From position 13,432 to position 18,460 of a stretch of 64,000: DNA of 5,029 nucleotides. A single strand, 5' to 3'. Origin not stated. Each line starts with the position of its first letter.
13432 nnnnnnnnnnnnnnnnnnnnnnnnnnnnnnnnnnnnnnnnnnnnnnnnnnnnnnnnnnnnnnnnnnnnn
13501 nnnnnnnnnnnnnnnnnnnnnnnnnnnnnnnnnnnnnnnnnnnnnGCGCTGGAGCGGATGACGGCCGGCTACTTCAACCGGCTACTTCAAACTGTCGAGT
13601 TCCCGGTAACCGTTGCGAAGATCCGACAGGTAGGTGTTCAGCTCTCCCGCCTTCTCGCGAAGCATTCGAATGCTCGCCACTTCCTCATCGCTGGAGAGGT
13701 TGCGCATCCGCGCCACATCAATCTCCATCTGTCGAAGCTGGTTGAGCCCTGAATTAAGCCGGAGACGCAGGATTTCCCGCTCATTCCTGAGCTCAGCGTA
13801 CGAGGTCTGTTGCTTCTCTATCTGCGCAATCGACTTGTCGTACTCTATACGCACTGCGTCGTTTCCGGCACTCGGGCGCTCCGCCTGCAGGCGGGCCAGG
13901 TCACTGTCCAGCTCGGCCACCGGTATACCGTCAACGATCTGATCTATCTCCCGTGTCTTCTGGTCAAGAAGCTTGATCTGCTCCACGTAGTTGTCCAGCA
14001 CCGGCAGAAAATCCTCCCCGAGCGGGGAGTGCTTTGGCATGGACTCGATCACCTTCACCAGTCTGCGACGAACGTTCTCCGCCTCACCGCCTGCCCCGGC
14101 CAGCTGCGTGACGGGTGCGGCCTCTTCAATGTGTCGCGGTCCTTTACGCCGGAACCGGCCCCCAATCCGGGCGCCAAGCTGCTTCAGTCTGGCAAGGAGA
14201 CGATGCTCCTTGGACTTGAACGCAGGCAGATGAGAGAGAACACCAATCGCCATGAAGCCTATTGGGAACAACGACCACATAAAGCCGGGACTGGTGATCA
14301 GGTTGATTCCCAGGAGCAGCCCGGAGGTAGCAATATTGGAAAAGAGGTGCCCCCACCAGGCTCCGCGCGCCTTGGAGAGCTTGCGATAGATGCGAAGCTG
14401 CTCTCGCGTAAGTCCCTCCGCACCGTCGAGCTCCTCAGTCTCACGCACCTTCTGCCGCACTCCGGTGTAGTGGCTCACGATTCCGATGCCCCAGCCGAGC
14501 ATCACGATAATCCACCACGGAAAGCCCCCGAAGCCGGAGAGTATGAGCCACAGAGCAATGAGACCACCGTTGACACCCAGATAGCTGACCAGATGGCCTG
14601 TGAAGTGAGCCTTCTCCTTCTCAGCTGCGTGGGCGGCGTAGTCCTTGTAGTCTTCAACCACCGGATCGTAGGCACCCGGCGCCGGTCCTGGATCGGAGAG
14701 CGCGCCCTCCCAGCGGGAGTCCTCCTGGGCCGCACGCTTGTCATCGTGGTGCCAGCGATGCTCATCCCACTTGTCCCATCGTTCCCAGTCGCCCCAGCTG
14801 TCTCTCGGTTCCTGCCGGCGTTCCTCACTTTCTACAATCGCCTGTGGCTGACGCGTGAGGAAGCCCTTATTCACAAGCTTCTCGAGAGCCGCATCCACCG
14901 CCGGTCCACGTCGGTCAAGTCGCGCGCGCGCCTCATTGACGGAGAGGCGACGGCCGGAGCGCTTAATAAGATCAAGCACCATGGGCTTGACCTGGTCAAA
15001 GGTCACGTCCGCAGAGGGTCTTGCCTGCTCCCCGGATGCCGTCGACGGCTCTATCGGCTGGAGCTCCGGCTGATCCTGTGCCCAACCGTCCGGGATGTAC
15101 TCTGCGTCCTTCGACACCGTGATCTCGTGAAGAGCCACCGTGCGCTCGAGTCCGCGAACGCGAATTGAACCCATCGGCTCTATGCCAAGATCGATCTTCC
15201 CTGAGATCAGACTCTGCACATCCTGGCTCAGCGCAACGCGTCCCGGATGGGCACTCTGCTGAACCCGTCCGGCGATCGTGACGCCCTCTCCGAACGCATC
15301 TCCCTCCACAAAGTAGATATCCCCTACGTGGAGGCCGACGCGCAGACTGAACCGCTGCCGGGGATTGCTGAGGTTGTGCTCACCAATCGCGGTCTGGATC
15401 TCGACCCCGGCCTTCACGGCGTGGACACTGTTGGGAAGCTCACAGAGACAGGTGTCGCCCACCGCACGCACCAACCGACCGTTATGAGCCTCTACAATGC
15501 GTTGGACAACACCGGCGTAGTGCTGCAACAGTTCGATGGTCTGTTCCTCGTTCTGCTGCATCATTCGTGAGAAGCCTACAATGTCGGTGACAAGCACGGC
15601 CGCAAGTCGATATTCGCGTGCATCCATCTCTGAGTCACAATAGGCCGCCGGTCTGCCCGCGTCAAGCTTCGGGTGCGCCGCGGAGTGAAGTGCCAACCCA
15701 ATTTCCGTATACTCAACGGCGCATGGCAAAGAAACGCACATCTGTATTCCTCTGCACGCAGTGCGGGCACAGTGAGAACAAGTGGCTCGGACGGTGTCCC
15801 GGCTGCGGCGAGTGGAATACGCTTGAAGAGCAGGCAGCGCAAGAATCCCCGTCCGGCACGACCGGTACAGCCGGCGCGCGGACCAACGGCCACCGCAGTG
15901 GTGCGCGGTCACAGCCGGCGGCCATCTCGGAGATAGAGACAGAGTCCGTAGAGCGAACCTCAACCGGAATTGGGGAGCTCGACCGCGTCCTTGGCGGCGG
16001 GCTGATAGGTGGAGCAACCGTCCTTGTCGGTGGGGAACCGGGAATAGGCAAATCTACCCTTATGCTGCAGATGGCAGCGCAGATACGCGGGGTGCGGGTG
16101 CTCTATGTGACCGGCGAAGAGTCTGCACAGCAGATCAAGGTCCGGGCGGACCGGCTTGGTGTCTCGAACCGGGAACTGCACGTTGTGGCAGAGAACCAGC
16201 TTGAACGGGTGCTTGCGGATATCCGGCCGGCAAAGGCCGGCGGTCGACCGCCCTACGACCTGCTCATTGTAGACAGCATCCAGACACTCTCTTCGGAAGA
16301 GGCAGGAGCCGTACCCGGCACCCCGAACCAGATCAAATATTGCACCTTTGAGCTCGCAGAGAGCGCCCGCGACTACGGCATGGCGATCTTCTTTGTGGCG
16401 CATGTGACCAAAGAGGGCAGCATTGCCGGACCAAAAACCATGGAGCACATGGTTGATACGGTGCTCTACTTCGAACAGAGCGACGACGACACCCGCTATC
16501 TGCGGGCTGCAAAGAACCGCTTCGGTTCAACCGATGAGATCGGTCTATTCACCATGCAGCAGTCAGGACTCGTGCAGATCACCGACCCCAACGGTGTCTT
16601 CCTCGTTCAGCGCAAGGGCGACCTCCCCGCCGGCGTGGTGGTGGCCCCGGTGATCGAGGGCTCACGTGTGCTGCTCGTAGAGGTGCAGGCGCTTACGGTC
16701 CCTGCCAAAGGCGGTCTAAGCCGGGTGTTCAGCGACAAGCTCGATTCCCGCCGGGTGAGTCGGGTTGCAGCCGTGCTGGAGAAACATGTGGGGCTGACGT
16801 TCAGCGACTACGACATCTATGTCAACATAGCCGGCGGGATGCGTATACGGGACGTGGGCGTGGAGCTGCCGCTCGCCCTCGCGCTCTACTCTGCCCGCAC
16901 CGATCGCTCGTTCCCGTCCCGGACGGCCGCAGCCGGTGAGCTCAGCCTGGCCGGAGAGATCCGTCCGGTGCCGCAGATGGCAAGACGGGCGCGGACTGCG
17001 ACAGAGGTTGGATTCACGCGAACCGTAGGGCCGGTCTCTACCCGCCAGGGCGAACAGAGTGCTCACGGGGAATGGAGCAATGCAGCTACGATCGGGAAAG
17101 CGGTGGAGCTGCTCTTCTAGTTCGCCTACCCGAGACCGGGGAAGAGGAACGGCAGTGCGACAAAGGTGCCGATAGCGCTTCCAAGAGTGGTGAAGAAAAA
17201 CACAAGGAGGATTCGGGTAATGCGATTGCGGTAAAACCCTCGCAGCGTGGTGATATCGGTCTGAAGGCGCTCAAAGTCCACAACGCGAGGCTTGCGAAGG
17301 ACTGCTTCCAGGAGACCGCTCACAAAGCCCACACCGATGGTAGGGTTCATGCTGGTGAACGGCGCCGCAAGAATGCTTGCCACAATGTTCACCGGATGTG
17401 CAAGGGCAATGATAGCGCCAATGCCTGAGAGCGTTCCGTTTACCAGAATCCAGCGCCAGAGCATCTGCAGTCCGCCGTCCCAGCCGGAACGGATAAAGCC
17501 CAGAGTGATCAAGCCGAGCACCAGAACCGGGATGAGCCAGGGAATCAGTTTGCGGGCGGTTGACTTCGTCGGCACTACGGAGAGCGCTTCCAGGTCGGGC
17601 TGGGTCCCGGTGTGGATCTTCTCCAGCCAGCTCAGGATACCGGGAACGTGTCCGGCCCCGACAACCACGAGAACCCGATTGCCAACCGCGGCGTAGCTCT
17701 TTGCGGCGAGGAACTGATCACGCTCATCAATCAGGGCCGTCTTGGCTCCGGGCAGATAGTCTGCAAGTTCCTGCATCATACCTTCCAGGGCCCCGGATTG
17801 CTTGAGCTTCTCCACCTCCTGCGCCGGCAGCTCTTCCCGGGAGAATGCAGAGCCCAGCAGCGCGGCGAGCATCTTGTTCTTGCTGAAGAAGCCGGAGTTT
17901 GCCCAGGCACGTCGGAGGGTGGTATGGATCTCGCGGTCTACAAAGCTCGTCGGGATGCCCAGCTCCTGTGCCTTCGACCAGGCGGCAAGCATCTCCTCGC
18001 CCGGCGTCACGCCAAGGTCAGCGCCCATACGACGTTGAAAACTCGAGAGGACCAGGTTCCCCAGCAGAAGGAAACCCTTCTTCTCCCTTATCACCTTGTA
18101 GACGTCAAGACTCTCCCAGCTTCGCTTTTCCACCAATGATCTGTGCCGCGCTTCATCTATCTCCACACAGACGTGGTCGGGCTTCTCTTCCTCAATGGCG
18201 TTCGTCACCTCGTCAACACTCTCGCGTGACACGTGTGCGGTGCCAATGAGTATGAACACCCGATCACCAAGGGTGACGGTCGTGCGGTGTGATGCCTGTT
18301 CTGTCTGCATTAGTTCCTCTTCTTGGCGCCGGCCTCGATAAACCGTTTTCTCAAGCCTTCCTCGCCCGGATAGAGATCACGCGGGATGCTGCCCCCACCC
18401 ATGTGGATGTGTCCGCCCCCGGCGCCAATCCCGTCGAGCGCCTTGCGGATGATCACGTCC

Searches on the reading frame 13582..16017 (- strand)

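Call 39: search_protein_families(library=pfam, proteins=[window:13582-16017:-], max_evalue=0.00001)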
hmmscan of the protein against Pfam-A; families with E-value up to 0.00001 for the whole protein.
window:13582-16017:- (811 aa): 2 families
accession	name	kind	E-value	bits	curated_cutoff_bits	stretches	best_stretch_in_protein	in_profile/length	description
PF13239.11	2TM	-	1e-15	58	24.8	1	467-533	8-67/79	2TM domain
PF00211.25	Guanylate_cyc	-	3e-14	53.5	21.9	1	133-291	3-173/183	Adenylate and Guanylate cyclase catalytic domain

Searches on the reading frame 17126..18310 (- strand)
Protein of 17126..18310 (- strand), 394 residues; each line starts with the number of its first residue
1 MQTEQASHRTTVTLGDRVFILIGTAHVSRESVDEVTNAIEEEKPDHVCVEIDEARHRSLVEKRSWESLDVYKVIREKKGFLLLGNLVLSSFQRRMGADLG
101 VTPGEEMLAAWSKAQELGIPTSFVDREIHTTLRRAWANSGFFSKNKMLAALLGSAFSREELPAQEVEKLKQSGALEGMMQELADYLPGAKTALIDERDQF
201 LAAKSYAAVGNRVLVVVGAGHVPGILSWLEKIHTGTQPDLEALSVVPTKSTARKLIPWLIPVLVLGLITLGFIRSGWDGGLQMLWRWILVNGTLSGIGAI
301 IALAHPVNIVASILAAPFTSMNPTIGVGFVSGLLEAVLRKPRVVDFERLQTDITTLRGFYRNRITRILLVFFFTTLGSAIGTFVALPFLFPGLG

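Call 40: search_protein_families(library=pfam, proteins=[window:17126-18310:-], max_evalue=0.00001)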
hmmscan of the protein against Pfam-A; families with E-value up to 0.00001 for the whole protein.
window:17126-18310:- (394 aa): 1 family
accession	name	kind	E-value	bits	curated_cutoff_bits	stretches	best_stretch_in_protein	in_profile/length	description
PF01963.22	TraB_PrgY_gumN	-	4.1e-32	112.5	26.8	1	12-230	5-252/263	TraB/PrgY/gumN family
